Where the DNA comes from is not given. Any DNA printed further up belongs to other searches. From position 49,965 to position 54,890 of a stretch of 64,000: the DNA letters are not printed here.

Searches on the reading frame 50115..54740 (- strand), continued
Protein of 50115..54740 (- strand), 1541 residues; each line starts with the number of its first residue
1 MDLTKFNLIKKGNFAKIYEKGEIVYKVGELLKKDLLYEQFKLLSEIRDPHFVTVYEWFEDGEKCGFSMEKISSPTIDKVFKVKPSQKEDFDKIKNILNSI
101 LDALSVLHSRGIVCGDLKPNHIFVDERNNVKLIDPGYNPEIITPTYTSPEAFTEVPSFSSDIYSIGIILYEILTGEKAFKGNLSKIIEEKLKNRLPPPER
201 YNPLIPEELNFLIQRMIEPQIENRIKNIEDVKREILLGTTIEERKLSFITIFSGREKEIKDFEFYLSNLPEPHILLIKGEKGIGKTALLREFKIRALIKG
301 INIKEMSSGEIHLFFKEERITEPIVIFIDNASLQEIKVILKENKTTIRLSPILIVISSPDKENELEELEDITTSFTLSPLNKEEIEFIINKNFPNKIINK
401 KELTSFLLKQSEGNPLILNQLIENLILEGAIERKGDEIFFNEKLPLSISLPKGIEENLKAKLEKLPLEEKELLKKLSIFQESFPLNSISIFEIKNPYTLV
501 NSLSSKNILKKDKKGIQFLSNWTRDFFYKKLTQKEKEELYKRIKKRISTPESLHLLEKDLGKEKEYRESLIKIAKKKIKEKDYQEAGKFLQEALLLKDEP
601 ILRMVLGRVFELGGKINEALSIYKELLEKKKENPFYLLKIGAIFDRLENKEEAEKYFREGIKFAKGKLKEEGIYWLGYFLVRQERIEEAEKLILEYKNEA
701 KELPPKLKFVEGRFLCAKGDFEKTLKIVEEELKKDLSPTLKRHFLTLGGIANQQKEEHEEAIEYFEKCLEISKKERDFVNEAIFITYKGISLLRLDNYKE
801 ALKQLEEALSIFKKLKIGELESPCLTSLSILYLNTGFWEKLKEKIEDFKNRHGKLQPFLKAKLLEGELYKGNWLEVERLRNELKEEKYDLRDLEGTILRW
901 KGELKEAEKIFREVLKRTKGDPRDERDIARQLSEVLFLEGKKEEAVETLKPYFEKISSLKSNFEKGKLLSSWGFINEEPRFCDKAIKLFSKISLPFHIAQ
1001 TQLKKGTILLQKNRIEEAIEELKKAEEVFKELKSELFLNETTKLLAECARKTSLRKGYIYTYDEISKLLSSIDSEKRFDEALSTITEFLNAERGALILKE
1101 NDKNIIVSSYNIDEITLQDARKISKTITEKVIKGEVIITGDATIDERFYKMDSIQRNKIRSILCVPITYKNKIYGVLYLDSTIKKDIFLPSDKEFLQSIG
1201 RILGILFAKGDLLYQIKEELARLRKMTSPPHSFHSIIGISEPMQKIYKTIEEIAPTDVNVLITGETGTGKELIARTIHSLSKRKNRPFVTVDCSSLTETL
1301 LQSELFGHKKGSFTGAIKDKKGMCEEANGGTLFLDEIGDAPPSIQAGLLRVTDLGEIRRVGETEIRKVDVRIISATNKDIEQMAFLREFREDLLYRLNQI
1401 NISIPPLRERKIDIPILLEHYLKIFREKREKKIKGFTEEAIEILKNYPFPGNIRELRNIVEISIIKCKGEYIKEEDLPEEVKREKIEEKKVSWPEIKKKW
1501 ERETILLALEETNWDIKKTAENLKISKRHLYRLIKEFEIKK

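Call 17: find_related_loci(query=A1, collection=metagenome_contigs, flank=4000)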
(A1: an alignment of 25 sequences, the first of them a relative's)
Query A1 (1541 aa) in metagenome_contigs; peptide patterns used: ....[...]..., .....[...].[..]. (x = any residue, [..] = any of these).
600 stretches matched a pattern (row limit reached: there are more); 570 encode a relative of the query (tblastn E <= 1e-3); the best 80 are kept; 80 distinct loci.
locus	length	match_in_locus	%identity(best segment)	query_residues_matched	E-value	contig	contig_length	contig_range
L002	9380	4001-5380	40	1073-1541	1e-86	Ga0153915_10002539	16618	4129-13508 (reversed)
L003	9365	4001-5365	38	1078-1541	4e-86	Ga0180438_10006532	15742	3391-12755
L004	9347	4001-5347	38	1073-1530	5e-83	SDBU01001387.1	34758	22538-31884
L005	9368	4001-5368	37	1073-1539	1e-81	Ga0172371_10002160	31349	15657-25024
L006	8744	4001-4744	46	1236-1482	3e-60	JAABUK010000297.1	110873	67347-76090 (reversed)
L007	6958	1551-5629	37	95-1465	1e-54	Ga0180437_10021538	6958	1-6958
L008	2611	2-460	39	104-263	2e-26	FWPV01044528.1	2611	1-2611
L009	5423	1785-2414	31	39-236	3e-22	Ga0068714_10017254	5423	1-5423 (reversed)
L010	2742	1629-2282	30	41-242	7e-22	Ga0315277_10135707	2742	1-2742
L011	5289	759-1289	34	82-241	2e-21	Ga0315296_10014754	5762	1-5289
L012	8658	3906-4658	30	9-235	4e-21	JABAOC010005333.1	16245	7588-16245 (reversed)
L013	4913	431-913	37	91-235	4e-21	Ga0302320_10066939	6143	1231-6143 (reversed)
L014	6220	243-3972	36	82-235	6e-21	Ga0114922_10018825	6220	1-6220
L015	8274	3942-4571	32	34-231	1e-20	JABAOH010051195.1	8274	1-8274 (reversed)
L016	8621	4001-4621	29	41-235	1e-20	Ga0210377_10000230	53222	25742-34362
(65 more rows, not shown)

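Call 18: find_encoding_contigs(protein=P0002, flank=3000, max_places=1)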
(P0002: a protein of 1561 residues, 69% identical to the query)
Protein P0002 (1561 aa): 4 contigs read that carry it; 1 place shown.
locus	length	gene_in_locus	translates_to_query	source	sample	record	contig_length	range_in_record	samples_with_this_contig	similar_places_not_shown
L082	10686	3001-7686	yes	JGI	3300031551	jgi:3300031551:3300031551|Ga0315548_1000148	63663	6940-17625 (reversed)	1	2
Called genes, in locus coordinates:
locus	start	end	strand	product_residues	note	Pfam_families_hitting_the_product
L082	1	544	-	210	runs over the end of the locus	PF13103:TonB_2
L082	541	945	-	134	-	PF02472:ExbD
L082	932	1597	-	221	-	PF01618:MotA_ExbB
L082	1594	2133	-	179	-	PF12895:ANAPC3 (faint), PF00515:TPR_1 (faint), PF07719:TPR_2 (faint), PF13181:TPR_8 (faint), PF13371:TPR_9 (faint), PF13424:TPR_12 (faint), PF13525:YfiO, PF13174:TPR_6, +3 more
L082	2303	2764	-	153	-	PF00691:OmpA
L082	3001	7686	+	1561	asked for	PF00069:Pkinase, PF07714:PK_Tyr_Ser-Thr, PF01590:GAF, PF13185:GAF_2, PF00158:Sigma54_activat, PF07724:AAA_2, PF14532:Sigma54_activ_2, PF07728:AAA_5, +17 more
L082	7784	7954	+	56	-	-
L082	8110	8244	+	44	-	-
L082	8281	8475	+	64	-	-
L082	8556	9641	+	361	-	PF00989:PAS (weak), PF02518:HATPase_c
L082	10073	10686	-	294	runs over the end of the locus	PF13353:Fer4_12 (weak), PF04055:Radical_SAM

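Call 19: find_encoding_contigs(protein=P0007, flank=3000, max_places=1)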
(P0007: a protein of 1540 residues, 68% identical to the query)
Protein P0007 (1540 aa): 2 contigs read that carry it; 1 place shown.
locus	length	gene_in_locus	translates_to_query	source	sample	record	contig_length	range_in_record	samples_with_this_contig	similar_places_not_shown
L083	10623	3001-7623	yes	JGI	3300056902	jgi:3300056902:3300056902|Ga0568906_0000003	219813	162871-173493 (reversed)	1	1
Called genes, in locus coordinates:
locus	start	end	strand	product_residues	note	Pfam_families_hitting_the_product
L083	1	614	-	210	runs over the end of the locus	PF13103:TonB_2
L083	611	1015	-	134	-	PF02472:ExbD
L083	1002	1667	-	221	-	PF01618:MotA_ExbB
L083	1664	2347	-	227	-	PF13428:TPR_14 (faint), PF13424:TPR_12 (faint), PF12895:ANAPC3 (faint), PF13525:YfiO (weak), PF07719:TPR_2 (faint), PF13181:TPR_8 (faint), PF00515:TPR_1 (faint), PF13174:TPR_6, +2 more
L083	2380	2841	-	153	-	PF00691:OmpA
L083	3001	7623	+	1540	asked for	PF00069:Pkinase, PF07714:PK_Tyr_Ser-Thr, PF01590:GAF, PF13185:GAF_2, PF00158:Sigma54_activat, PF14532:Sigma54_activ_2, PF07724:AAA_2, PF07728:AAA_5, +20 more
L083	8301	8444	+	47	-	-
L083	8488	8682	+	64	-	-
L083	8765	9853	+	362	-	PF00989:PAS (weak), PF02518:HATPase_c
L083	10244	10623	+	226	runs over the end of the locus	-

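Call 20: find_encoding_contigs(protein=P0009, flank=3000, max_places=1)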
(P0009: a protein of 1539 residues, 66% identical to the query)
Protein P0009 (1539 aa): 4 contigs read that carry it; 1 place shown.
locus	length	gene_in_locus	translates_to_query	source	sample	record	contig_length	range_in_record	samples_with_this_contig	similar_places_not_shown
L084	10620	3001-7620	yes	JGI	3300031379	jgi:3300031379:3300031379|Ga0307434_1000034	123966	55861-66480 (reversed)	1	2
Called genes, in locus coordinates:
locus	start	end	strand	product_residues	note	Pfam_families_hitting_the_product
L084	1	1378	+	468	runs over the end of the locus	PF01943:Polysacc_synt, PF13440:Polysacc_synt_3, PF03023:MurJ (faint)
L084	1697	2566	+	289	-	PF01261:AP_endonuc_2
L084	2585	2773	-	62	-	-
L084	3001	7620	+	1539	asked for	PF00069:Pkinase, PF07714:PK_Tyr_Ser-Thr, PF01590:GAF, PF13185:GAF_2, PF13492:GAF_3, PF00158:Sigma54_activat, PF14532:Sigma54_activ_2, PF07724:AAA_2, +22 more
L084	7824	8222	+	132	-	PF13366:PDDEXK_3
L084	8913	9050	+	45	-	-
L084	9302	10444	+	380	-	PF00989:PAS (weak), PF02518:HATPase_c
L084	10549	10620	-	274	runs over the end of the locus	PF04055:Radical_SAM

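Call 21: find_encoding_contigs(protein=P0013, flank=3000, max_places=1)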
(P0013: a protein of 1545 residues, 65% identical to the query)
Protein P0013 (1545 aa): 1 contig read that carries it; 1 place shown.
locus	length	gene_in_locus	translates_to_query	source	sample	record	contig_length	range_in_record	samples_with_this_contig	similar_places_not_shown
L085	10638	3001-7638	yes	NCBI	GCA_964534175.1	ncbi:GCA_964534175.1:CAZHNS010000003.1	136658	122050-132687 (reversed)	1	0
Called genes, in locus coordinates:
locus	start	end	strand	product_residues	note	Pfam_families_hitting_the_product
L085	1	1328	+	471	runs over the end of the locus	PF01943:Polysacc_synt, PF13440:Polysacc_synt_3, PF03023:MurJ (faint)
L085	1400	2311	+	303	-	PF01261:AP_endonuc_2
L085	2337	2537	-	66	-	-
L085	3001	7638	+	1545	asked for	PF00069:Pkinase, PF07714:PK_Tyr_Ser-Thr, PF01590:GAF, PF13185:GAF_2, PF13492:GAF_3, PF00158:Sigma54_activat, PF07724:AAA_2, PF14532:Sigma54_activ_2, +19 more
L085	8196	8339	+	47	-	-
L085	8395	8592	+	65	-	-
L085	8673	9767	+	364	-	PF00989:PAS (faint), PF02518:HATPase_c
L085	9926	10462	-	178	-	PF04390:LptE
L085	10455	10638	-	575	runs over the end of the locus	PF13623:SurA_N_2, PF13624:SurA_N_3, PF13145:Rotamase_2 (weak), PF00639:Rotamase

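Call 22: find_encoding_contigs(protein=P0020, flank=3000, max_places=1)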
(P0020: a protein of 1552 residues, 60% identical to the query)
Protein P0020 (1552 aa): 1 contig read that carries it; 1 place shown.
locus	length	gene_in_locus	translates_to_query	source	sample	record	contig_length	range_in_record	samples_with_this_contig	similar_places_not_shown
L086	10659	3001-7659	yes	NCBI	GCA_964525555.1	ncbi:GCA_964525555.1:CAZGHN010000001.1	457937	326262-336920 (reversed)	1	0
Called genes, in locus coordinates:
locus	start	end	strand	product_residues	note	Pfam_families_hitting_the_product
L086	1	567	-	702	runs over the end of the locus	PF13088:BNR_2 (faint), PF21471:Reelin_subrepeat-B (faint), PF24316:Tli3 (faint), PF02012:BNR (faint), PF13585:CHU_C (weak), PF13860:FlgD_ig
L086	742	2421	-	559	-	-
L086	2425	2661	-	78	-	-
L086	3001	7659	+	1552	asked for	PF00069:Pkinase, PF07714:PK_Tyr_Ser-Thr, PF01590:GAF, PF13185:GAF_2, PF00158:Sigma54_activat, PF07724:AAA_2, PF14532:Sigma54_activ_2, PF25601:AAA_lid_14, +9 more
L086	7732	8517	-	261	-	PF02540:NAD_synthase, PF03054:tRNA_Me_trans (faint)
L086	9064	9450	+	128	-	PF01242:PTPS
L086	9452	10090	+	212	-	PF13353:Fer4_12 (weak), PF04055:Radical_SAM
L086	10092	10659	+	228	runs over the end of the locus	PF00733:Asn_synthase (weak), PF06508:QueC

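Call 23: find_encoding_contigs(protein=P0022, flank=3000, max_places=1)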
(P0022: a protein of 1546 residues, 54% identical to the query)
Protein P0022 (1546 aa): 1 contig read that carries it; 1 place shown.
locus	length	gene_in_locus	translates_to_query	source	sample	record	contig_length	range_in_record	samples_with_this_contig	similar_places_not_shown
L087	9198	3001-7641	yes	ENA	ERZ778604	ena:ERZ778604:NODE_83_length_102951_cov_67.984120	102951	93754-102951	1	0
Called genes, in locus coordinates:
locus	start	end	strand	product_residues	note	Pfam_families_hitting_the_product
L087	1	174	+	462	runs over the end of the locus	PF02934:GatB_N, PF02637:GatB_Yqey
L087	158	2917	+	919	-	PF00005:ABC_tran (faint), PF02463:SMC_N (faint), PF13191:AAA_16 (faint), PF13481:AAA_25 (faint), PF13555:AAA_29 (faint), PF20720:nSTAND3 (faint), PF17760:UvrA_inter, PF17755:UvrA_DNA-bind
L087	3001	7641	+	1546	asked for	PF00069:Pkinase, PF01590:GAF, PF13185:GAF_2, PF13492:GAF_3, PF00158:Sigma54_activat, PF07724:AAA_2, PF14532:Sigma54_activ_2, PF25601:AAA_lid_14, +18 more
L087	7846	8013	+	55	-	-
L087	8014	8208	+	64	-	-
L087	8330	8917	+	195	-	PF02518:HATPase_c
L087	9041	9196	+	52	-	?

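Call 24: find_encoding_contigs(protein=P0024, flank=3000, max_places=1)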
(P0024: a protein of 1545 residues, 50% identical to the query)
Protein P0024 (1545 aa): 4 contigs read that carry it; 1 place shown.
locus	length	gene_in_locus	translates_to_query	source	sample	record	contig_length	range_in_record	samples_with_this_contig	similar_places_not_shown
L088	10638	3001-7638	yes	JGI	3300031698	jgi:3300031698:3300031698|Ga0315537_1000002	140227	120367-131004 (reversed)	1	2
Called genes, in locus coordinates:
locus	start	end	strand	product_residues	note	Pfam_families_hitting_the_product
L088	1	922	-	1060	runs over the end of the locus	PF08447:PAS_3, PF00989:PAS, PF08448:PAS_4, PF13426:PAS_9, PF00989:PAS, PF08447:PAS_3, PF08448:PAS_4, PF13426:PAS_9, +18 more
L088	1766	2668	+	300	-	PF00389:2-Hacid_dh, PF02826:2-Hacid_dh_C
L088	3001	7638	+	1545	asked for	PF00069:Pkinase, PF07714:PK_Tyr_Ser-Thr, PF01590:GAF, PF13185:GAF_2, PF00158:Sigma54_activat, PF14532:Sigma54_activ_2, PF07724:AAA_2, PF07728:AAA_5, +17 more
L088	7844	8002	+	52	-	-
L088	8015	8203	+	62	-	-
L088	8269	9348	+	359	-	PF00989:PAS, PF00512:HisKA (weak), PF02518:HATPase_c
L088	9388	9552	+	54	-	-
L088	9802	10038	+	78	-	PF04255:DUF433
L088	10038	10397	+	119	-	PF18480:DUF5615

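Call 25: find_encoding_contigs(protein=P0025, flank=3000, max_places=1)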
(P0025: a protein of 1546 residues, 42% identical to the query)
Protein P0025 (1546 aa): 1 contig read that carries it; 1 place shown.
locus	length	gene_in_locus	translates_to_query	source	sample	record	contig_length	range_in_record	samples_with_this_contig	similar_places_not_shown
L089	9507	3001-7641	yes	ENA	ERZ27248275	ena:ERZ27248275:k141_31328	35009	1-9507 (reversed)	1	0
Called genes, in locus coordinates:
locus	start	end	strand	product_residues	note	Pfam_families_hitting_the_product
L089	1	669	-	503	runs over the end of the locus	PF00171:Aldedh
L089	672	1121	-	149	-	PF00936:BMC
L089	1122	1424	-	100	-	PF00936:BMC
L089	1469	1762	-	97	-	PF11950:DUF3467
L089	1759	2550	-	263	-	PF00557:Peptidase_M24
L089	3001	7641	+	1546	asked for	PF00069:Pkinase, PF07714:PK_Tyr_Ser-Thr, PF01637:ATPase_2, PF01590:GAF, PF13185:GAF_2, PF00158:Sigma54_activat, PF14532:Sigma54_activ_2, PF07728:AAA_5, +16 more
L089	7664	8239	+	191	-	-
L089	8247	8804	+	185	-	-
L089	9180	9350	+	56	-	-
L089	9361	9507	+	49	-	?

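Call 29: find_encoding_contigs(protein=P0004, flank=3000, max_places=1)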
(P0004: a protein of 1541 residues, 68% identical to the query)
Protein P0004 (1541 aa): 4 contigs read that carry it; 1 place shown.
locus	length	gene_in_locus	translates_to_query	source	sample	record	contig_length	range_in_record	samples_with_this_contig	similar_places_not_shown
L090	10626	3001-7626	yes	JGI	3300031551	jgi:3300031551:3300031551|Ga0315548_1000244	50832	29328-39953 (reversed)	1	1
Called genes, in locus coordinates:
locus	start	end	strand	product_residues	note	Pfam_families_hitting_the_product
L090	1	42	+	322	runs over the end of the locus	PF13480:Acetyltransf_6 (weak)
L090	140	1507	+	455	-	PF01943:Polysacc_synt, PF13440:Polysacc_synt_3, PF03023:MurJ (faint)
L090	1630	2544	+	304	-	PF01261:AP_endonuc_2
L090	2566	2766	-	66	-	-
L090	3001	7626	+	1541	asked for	PF00069:Pkinase, PF07714:PK_Tyr_Ser-Thr, PF13424:TPR_12, PF01590:GAF, PF13185:GAF_2, PF13492:GAF_3, PF00158:Sigma54_activat, PF14532:Sigma54_activ_2, +19 more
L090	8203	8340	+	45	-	-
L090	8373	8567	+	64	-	-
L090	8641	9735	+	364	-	PF02518:HATPase_c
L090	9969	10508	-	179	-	PF04390:LptE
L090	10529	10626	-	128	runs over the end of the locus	PF13366:PDDEXK_3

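Call 30: find_encoding_contigs(protein=P0018, flank=3000, max_places=1)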
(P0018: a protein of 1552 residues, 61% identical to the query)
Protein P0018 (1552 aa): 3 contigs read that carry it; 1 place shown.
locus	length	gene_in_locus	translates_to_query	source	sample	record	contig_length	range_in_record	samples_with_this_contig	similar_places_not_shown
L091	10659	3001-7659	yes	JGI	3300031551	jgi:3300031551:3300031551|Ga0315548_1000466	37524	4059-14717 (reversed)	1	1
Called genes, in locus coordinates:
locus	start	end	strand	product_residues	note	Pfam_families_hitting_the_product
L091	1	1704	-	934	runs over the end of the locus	PF08126:Propeptide_C25 (weak), PF01364:Peptidase_C25, PF13585:CHU_C (weak), PF13860:FlgD_ig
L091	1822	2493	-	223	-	-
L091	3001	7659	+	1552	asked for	PF00069:Pkinase, PF07714:PK_Tyr_Ser-Thr, PF01590:GAF, PF13185:GAF_2, PF13492:GAF_3, PF00158:Sigma54_activat, PF07724:AAA_2, PF14532:Sigma54_activ_2, +13 more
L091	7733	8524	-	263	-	PF02540:NAD_synthase, PF03054:tRNA_Me_trans (weak)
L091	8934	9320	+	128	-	PF01242:PTPS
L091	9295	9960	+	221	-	PF13353:Fer4_12 (weak), PF04055:Radical_SAM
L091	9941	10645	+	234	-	PF00733:Asn_synthase (weak), PF06508:QueC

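Call 63: search_protein_families(library=padloc, proteins=[window:50115-54740:-], max_evalue=0.01)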
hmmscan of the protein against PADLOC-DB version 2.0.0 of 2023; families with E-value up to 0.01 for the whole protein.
window:50115-54740:- (1541 aa): 32 families (the best 25 are shown)
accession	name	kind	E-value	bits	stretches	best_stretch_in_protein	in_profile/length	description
PDLC01995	RtcR_PspF2--CARF_AAA_HTH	-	3.1e-102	341.2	1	1216-1539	148-480/481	-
PDLC01994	RtcR_PspF1--CARF_AAA_HTH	-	2.5e-60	202.9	1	1233-1535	159-466/468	-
PDLC01993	RtcR--CARF_AAA_HTH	-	1.3e-44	150.6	1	1241-1488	187-443/523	-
PDLC04053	PD-T4-6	-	8.2e-30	102.3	1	41-236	61-269/311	-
PDLC04138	mad6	-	1.4e-28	98.2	1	34-231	97-306/659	mads_6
PDLC04042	PD-T4-6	-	3.5e-27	93.8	1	42-235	62-269/292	-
PDLC04047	PD-T4-6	-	7.5e-26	89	1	40-235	62-269/327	-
PDLC04060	PD-T4-6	-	1.1e-21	75.4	1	47-235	66-266/486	-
PDLC03920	MkoA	-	1.5e-21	74.5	1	34-235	53-274/1112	-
PDLC04061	PD-T4-6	-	2.7e-20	71.3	1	48-235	75-280/510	-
PDLC04054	PD-T4-6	-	2.9e-19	67.7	1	44-231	65-266/347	-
PDLC04057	PD-T4-6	-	3.2e-19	67.3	1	45-235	64-267/443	-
PDLC04048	PD-T4-6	-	3.5e-19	67.4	1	43-247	65-280/354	-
PDLC04039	PD-T4-6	-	5.4e-18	63.2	1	44-227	69-264/458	-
PDLC04043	PD-T4-6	-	6.8e-18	63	1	43-231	69-270/452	-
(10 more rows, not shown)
